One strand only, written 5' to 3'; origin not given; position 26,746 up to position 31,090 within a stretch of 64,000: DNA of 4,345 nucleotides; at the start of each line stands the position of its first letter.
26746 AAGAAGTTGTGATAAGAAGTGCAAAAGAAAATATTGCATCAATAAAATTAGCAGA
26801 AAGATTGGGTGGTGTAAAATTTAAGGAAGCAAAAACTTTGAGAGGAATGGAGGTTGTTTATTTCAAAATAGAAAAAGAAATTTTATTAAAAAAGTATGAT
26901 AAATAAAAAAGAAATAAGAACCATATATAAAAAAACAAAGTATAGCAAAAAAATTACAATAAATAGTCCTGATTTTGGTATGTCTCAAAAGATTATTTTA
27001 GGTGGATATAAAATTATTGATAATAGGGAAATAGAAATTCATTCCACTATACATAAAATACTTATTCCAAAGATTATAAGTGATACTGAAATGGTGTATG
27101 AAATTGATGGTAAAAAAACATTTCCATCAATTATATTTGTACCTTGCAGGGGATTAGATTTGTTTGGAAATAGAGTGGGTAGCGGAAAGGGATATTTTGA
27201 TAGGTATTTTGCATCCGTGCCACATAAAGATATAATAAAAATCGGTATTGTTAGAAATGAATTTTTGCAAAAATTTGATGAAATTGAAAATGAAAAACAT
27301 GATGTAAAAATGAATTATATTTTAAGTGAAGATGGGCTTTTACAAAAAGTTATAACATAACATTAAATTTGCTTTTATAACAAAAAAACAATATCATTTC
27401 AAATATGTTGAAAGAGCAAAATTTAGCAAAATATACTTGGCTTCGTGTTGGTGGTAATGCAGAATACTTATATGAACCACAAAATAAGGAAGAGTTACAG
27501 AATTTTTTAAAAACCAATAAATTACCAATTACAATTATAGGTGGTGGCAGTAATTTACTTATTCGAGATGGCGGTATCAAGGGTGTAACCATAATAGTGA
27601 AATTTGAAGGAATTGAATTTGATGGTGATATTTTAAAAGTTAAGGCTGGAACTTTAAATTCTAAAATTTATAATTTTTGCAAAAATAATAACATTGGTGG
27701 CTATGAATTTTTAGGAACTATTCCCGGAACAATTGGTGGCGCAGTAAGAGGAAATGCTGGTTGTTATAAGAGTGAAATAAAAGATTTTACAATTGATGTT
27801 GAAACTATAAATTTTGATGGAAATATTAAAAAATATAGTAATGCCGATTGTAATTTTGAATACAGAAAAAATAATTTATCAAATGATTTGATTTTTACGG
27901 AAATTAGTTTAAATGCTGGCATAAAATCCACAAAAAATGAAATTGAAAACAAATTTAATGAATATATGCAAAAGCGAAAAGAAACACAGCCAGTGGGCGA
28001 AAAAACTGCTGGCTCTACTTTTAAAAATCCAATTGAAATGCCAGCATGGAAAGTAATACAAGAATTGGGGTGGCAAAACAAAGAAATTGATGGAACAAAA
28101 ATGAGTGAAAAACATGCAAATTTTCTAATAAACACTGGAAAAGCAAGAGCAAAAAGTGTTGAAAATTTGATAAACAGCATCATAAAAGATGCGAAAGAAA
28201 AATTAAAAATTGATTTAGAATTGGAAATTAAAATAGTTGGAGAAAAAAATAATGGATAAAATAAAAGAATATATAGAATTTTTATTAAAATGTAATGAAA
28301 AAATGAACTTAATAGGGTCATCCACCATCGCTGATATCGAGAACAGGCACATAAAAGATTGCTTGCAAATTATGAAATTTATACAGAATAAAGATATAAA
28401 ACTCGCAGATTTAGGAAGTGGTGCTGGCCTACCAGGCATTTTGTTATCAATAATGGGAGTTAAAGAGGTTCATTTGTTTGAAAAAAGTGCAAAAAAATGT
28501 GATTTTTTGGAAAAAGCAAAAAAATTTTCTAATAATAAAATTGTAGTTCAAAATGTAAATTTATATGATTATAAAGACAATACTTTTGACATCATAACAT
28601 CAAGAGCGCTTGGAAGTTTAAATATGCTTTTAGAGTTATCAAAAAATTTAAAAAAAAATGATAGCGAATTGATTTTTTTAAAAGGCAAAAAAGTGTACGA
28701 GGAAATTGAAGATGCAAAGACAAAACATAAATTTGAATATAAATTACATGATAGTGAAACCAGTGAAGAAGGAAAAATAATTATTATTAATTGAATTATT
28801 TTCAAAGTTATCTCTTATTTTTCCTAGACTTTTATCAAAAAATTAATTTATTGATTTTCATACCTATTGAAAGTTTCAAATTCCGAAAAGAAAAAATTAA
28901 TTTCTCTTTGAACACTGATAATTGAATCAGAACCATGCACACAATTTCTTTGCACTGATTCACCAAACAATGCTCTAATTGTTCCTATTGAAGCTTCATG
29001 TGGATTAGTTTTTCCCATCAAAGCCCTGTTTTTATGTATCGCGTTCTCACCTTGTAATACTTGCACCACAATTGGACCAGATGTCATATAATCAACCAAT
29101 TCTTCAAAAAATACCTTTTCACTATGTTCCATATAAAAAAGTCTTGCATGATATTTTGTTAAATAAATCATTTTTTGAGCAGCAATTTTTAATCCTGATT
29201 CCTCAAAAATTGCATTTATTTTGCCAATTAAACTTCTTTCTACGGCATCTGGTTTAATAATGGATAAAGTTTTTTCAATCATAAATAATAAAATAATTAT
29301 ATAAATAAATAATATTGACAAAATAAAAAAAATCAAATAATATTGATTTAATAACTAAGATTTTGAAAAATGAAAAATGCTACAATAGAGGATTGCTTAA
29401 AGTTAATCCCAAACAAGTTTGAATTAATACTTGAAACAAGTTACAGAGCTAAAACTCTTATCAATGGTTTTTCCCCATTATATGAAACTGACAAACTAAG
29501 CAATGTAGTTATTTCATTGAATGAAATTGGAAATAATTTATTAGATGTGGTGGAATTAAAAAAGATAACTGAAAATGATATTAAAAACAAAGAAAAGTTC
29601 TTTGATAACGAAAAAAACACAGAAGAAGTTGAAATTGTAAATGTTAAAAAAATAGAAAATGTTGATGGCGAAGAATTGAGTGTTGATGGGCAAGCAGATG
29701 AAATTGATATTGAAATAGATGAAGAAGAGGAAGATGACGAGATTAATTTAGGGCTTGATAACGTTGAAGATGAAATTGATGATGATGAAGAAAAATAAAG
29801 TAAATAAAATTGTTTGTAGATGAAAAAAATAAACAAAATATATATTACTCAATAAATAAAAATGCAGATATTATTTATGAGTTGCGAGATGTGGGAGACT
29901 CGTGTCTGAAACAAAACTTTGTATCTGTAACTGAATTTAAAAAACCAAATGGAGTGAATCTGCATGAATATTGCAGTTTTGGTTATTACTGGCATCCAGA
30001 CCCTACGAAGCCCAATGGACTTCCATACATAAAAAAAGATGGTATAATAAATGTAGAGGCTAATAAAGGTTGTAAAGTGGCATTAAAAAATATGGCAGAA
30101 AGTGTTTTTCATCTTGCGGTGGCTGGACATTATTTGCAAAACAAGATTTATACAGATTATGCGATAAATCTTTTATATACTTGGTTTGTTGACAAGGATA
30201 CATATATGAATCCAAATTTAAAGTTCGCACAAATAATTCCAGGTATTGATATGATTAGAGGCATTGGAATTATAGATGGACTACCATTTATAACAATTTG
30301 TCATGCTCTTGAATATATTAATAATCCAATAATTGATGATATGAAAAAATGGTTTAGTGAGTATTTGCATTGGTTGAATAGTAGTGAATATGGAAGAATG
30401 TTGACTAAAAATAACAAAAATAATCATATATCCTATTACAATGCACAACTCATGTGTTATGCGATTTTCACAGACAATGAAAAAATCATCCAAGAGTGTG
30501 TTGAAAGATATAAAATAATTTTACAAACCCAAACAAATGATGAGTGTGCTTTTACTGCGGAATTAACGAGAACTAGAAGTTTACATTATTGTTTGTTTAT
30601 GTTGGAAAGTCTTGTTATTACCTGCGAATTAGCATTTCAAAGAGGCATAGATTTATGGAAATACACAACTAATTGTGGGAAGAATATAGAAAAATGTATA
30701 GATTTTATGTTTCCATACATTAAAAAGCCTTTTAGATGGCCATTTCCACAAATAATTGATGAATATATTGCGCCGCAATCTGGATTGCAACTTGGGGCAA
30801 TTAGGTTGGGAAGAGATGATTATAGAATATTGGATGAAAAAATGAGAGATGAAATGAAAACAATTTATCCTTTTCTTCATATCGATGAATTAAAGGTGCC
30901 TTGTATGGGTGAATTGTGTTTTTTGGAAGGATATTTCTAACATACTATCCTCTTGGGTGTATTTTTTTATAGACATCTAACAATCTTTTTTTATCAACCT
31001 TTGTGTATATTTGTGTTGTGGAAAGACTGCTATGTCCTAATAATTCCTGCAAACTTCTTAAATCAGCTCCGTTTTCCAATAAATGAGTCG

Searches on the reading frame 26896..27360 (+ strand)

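Call 56: search_protein_families(library=pfam, max_evalue=0.00001, proteins=[window:26896-27360:+])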
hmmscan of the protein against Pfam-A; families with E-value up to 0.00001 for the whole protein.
window:26896-27360:+ (154 aa): 1 family
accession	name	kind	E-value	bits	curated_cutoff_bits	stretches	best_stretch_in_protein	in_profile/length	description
PF01812.26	5-FTHF_cyc-lig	-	1.4e-14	54.8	27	1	77-145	118-186/186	5-formyltetrahydrofolate cyclo-ligase family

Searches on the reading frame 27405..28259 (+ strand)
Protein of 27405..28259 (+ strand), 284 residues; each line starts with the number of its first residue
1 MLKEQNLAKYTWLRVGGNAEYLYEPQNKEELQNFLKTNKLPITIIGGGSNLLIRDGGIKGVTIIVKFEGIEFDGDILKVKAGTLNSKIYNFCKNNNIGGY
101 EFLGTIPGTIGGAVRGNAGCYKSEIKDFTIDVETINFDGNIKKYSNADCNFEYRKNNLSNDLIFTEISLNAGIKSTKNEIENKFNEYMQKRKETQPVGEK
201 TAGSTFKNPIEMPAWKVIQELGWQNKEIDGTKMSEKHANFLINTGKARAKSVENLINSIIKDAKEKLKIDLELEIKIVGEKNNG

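Call 57: search_protein_families(library=pfam, max_evalue=0.00001, proteins=[window:27405-28259:+])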
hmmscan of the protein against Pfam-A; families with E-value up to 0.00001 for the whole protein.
window:27405-28259:+ (284 aa): 2 families
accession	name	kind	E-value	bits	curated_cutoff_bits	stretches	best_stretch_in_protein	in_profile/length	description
PF02873.21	MurB_C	-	1.7e-29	102.3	27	1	179-278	1-99/99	UDP-N-acetylenolpyruvoylglucosamine reductase, C-terminal domain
PF01565.28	FAD_binding_4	-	2.8e-18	66.4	26.4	1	21-143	3-137/139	FAD binding domain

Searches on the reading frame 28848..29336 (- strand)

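Call 57: search_protein_families(library=pfam, max_evalue=0.00001, proteins=[window:28848-29336:-])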
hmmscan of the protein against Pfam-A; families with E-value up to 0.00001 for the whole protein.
window:28848-29336:- (162 aa): 1 family
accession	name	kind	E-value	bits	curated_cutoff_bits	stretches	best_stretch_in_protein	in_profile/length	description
PF00334.24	NDK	-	1.8e-53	180.5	27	1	21-154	1-134/135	Nucleoside diphosphate kinase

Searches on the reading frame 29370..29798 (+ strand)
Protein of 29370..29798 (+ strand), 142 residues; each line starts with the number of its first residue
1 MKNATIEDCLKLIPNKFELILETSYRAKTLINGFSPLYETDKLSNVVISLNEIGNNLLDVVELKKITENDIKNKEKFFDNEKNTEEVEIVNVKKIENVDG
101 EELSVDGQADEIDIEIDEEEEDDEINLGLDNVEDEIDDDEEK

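Call 57: search_protein_families(library=pfam, max_evalue=0.00001, proteins=[window:29370-29798:+])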
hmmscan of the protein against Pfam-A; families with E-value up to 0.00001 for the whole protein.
window:29370-29798:+ (142 aa): 1 family
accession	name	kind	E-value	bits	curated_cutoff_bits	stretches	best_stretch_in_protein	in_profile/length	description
PF01192.27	RNA_pol_Rpb6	-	1.4e-08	35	26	1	8-59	1-52/53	RNA polymerase Rpb6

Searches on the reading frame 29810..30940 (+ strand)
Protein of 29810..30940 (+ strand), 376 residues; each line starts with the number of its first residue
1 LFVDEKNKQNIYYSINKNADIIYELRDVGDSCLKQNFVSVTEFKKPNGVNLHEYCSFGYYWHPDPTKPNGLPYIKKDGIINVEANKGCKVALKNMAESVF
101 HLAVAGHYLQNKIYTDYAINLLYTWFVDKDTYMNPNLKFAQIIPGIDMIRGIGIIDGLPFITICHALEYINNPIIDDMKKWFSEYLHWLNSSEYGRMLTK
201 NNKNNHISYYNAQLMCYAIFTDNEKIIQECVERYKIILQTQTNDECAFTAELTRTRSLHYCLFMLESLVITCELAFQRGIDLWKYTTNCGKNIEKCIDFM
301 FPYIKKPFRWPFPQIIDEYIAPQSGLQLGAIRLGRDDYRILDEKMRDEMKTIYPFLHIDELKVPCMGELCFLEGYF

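Call 57: search_protein_families(library=pfam, max_evalue=0.00001, proteins=[window:29810-30940:+])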
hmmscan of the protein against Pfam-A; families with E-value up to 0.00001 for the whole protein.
window:29810-30940:+ (376 aa): 1 family
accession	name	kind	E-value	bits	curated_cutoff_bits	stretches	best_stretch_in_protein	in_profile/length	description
PF05426.18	Alginate_lyase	-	5.6e-65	220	22.2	1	47-310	11-275/275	Alginate lyase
